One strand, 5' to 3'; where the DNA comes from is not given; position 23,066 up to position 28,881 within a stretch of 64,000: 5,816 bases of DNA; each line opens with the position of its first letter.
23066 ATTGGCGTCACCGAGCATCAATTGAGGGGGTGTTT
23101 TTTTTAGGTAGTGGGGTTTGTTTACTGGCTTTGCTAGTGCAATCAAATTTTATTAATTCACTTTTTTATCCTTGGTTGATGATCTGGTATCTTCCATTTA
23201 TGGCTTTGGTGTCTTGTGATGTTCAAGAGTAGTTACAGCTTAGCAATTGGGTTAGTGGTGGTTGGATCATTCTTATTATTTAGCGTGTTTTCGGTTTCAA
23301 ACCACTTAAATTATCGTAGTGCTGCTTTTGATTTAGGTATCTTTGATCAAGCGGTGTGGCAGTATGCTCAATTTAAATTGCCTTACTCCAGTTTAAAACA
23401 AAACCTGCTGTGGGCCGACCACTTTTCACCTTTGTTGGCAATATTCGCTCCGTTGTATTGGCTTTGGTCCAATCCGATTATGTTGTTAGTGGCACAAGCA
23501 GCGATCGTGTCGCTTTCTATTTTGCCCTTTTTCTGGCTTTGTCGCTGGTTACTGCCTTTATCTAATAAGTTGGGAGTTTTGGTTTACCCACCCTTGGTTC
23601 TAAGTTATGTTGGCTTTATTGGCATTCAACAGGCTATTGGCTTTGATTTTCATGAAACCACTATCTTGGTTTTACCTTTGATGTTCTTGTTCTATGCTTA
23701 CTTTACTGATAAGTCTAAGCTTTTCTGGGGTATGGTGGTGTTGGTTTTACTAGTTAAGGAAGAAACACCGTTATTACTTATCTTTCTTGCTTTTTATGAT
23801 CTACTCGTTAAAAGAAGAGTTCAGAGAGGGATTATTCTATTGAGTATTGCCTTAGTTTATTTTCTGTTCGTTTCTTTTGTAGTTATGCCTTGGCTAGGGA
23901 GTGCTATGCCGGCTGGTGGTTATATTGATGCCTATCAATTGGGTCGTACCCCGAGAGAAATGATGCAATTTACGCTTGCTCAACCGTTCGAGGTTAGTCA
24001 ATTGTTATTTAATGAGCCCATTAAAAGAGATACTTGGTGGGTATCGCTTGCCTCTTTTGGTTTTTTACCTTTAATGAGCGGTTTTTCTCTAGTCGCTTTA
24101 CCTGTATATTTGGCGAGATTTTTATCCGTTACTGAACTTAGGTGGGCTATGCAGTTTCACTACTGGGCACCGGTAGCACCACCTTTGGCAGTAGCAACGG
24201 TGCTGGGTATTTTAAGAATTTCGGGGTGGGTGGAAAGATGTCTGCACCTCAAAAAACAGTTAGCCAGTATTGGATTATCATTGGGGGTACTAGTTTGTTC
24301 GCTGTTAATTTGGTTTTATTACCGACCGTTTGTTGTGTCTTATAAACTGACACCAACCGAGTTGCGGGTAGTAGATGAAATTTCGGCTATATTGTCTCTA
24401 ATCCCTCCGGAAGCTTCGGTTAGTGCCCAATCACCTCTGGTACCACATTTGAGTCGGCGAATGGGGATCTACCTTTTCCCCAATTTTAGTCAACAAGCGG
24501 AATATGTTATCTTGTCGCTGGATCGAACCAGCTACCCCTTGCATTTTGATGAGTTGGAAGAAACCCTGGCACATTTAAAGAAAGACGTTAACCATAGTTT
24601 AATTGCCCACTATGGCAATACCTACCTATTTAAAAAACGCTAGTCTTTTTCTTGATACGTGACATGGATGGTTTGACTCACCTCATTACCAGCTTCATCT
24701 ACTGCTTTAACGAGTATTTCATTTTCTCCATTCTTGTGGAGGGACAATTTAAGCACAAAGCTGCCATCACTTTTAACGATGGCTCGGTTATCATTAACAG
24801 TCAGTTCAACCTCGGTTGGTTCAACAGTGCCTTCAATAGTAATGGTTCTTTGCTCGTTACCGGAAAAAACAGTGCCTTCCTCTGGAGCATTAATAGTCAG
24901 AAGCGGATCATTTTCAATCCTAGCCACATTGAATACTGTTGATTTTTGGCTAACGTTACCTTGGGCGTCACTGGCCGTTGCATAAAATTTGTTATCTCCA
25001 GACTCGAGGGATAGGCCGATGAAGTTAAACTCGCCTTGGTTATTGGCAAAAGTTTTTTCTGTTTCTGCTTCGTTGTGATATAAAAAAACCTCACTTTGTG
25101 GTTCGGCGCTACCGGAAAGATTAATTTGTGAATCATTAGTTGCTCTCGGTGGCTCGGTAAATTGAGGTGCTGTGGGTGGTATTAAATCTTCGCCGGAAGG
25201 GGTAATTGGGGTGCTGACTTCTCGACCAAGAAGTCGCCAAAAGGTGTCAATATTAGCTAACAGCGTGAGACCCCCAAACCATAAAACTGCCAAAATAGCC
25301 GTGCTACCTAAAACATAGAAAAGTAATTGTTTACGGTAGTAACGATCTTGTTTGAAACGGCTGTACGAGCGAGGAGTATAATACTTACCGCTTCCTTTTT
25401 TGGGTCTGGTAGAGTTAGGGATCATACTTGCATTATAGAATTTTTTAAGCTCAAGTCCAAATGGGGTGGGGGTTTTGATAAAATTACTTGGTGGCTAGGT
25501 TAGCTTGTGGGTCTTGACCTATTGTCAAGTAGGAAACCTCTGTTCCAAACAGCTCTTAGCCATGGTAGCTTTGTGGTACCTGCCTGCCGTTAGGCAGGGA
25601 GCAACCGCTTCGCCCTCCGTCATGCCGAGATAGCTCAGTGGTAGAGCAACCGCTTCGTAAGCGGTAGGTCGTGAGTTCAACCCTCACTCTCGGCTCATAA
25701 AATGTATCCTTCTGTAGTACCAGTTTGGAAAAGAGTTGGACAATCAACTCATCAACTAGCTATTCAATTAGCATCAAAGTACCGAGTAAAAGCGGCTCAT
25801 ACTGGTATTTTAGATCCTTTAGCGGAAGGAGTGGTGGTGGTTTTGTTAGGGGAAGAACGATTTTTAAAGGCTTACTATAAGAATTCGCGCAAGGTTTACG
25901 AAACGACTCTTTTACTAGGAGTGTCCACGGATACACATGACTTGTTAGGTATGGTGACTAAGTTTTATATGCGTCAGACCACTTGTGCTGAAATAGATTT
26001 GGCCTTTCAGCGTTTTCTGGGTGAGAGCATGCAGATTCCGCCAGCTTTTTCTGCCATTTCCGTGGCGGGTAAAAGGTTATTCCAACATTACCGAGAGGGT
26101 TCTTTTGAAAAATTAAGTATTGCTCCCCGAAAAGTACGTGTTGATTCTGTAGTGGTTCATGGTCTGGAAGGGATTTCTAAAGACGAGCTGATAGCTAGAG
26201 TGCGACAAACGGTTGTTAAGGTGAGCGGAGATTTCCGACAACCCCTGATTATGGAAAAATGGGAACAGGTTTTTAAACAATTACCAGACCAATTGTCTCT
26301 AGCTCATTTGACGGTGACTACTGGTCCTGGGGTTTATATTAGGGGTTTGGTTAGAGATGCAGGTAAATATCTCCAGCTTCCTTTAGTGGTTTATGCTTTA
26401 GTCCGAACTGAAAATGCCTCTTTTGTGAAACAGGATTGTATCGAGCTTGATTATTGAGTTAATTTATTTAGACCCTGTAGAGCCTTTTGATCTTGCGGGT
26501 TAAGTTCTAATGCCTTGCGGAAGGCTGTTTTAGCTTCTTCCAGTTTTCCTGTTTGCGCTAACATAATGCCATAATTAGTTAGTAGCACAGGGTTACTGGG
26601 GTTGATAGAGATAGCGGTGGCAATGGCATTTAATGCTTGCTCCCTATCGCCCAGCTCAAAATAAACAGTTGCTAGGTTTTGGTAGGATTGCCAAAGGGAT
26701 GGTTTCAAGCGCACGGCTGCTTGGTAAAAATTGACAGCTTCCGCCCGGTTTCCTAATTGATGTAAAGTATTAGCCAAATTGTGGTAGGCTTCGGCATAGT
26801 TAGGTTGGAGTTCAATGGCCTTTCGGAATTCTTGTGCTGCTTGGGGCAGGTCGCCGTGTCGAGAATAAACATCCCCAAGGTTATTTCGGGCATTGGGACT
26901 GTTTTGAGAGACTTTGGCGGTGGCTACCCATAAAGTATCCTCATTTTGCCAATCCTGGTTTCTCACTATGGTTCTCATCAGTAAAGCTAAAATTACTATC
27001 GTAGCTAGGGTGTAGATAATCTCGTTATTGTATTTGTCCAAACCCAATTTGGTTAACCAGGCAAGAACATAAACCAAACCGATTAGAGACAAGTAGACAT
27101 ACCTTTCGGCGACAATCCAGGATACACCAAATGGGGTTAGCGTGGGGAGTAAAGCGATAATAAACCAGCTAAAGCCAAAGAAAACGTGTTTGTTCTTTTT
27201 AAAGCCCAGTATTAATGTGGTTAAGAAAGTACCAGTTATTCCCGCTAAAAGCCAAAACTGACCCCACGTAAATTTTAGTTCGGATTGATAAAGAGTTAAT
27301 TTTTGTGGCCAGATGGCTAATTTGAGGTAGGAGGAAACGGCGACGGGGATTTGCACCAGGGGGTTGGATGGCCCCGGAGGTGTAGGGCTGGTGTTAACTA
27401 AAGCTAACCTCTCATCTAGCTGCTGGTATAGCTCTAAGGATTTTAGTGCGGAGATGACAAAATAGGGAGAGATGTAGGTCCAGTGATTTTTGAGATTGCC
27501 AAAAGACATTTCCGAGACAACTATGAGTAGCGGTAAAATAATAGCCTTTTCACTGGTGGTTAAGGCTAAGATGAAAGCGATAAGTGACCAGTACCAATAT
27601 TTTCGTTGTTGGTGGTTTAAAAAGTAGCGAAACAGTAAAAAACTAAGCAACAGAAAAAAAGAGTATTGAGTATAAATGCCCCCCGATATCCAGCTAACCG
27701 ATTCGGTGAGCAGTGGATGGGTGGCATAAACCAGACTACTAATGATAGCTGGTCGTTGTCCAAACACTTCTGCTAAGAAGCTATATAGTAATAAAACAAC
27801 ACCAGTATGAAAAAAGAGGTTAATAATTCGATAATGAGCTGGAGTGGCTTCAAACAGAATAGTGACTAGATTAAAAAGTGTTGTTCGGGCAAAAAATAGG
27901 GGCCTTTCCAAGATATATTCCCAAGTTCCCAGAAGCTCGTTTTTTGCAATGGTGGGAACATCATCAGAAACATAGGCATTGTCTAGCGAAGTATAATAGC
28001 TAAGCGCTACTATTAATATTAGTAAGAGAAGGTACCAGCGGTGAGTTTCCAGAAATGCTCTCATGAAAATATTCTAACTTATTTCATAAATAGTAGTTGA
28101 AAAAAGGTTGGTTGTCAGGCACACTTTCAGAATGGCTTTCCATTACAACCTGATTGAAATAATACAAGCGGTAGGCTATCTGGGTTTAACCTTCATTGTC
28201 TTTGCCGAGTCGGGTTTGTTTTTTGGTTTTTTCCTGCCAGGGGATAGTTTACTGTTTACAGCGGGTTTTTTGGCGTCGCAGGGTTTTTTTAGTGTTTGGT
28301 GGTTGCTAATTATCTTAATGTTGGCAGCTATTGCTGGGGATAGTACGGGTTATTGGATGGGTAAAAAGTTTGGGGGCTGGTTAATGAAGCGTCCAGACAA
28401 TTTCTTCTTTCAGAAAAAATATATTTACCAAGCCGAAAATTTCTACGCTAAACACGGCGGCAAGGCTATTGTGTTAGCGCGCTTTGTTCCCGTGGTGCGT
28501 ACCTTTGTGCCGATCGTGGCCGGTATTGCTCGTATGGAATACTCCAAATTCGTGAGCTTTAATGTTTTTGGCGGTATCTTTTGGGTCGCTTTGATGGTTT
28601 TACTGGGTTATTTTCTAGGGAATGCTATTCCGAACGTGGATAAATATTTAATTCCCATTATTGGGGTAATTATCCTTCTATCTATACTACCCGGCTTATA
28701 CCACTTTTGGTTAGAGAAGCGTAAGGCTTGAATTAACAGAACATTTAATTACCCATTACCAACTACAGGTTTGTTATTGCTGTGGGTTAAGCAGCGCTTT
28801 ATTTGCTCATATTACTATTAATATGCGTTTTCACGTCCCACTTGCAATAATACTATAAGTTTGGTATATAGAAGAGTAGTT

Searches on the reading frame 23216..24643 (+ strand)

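Call 79: search_protein_families(library=pfam, proteins=[window:23216-24643:+], max_evalue=0.00001)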
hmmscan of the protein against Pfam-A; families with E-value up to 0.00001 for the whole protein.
window:23216-24643:+ (475 aa): 1 family
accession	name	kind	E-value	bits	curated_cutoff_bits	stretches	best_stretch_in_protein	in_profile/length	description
PF09852.15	DUF2079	-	8.5e-55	187.1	28.2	1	34-434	6-422/459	Predicted membrane protein (DUF2079)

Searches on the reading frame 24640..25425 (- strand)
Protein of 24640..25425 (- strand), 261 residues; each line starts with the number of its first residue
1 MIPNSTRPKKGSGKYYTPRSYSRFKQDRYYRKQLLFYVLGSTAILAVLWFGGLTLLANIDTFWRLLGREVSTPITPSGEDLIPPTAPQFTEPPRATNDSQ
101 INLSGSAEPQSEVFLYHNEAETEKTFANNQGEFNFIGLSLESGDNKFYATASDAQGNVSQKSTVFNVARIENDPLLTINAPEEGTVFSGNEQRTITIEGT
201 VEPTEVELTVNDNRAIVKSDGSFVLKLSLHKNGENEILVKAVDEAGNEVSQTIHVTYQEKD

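Call 22: search_protein_families(library=pfam, proteins=[window:24640-25425:-], max_evalue=0.001)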
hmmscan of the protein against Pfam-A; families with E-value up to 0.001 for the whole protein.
window:24640-25425:- (261 aa): 5 families
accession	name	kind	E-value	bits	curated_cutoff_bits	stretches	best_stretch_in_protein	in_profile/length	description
PF09136.16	Glucodextran_B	-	1.6e-18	66.9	27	1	174-258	1-82/83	Glucodextranase, domain B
PF17936.7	Big_6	-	3e-13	50.3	27.6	2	96-164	10-79/83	Bacterial Ig domain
PF19077.6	Big_13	-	1.8e-10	41.7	27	1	95-165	23-98/102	Bacterial Ig-like domain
PF17963.7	Big_9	-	8.9e-05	23.8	23.6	0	212-256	45-89/89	Bacterial Ig domain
PF17957.7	Big_7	-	0.00029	21.9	24.1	0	174-235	1-66/70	Bacterial Ig domain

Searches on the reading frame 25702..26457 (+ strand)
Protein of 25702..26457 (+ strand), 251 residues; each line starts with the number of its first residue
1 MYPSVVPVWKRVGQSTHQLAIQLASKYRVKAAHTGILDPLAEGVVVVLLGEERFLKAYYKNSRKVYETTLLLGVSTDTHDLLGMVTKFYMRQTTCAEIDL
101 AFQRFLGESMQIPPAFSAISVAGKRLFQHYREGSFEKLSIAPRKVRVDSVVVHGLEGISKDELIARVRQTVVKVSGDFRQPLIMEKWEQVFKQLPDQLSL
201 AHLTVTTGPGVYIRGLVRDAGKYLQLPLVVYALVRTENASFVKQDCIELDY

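Call 22: search_protein_families(library=pfam, proteins=[window:25702-26457:+], max_evalue=0.001)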
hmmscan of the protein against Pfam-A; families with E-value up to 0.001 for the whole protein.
window:25702-26457:+ (251 aa): 1 family
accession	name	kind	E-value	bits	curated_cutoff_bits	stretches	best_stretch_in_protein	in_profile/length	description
PF01509.24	TruB_N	-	3.2e-28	99.4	27.3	1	30-153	8-130/149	TruB family pseudouridylate synthase (N terminal domain)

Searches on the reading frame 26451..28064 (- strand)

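Call 22: search_protein_families(library=pfam, proteins=[window:26451-28064:-], max_evalue=0.001)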
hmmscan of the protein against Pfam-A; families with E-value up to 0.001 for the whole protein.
window:26451-28064:- (537 aa): 25 families
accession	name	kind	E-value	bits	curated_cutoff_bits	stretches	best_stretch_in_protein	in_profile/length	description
PF07719.23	TPR_2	-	1.6e-30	103.1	27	4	424-456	1-33/34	Tetratricopeptide repeat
PF13181.12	TPR_8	-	1.4e-29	100.1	25.7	3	424-456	1-33/34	Tetratricopeptide repeat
PF00515.34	TPR_1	-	1.6e-28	97.7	27.8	4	424-456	1-33/34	Tetratricopeptide repeat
PF13431.12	TPR_17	-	3.5e-25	86.6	24.4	1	413-442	2-31/34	Tetratricopeptide repeat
PF13414.12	TPR_11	-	2.4e-23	82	26.8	2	397-438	1-42/42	TPR repeat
PF13428.12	TPR_14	-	1.1e-18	66.2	23.5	2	390-432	1-43/44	Tetratricopeptide repeat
PF13432.12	TPR_16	-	1.5e-17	64.2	32.7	2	395-456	2-63/65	Tetratricopeptide repeat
PF13424.12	TPR_12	-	1.6e-17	63.9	30.1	1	392-454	5-75/77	Tetratricopeptide repeat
PF14559.12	TPR_19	-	2.9e-15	56.8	25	2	403-464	4-64/68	Tetratricopeptide repeat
PF13374.12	TPR_10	-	3.2e-15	56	27.5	1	424-453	2-31/42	Tetratricopeptide repeat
PF13371.12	TPR_9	-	2.8e-12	46.9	35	2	473-528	10-65/73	Tetratricopeptide repeat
PF07721.20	TPR_4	-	4.1e-11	42.8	27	0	424-444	1-21/26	Tetratricopeptide repeat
PF13176.12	TPR_7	-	5.4e-11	42.1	27.9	1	426-454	1-31/36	Tetratricopeptide repeat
PF23914.1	TPR_CcmH_CycH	-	7.4e-10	39.3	42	1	396-487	56-150/158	Cytochrome c-type biogenesis protein H TPR domain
PF13174.12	TPR_6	-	1.1e-09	38.8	26.3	0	461-489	3-31/33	Tetratricopeptide repeat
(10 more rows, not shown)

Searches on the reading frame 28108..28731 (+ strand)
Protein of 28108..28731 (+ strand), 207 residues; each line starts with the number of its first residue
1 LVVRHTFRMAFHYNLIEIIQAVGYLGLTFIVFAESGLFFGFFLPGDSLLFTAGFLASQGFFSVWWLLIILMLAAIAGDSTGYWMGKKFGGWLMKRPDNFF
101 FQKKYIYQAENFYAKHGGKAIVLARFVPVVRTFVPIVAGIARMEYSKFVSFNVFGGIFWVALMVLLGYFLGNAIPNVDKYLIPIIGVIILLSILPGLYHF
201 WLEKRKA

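Call 22: search_protein_families(library=pfam, proteins=[window:28108-28731:+], max_evalue=0.001)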
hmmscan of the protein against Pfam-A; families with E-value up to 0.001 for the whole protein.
window:28108-28731:+ (207 aa): 1 family
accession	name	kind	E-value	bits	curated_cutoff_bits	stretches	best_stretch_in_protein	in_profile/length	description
PF09335.16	VTT_dom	-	1.5e-22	80.8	33.9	1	43-168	1-122/123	VTT domain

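Call 46: find_related_loci(query=A3, collection=metagenome_contigs, flank=6000)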
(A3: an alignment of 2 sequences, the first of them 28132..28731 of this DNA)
Query A3 (199 aa) in metagenome_contigs; peptide patterns used: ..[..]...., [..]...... (x = any residue, [..] = any of these).
600 stretches matched a pattern (row limit reached: there are more); 10 encode a relative of the query (tblastn E <= 1e-3); 10 distinct loci.
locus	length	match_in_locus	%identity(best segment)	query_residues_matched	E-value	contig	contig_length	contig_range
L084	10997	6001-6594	61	1-198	3e-80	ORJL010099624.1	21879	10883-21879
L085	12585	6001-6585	58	4-198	2e-74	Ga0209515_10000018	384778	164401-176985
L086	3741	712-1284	61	4-198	4e-70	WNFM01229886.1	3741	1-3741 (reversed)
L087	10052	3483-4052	55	9-198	2e-61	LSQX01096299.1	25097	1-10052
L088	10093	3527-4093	53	10-198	4e-61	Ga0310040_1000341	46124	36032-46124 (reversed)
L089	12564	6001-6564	54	10-197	3e-60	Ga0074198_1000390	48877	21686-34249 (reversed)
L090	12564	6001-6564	53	10-197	6e-60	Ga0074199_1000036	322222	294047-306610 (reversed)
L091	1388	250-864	54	4-198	7e-61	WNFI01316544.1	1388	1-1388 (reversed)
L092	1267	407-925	43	19-166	4e-39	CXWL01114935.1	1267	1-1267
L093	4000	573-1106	36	1-185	3e-24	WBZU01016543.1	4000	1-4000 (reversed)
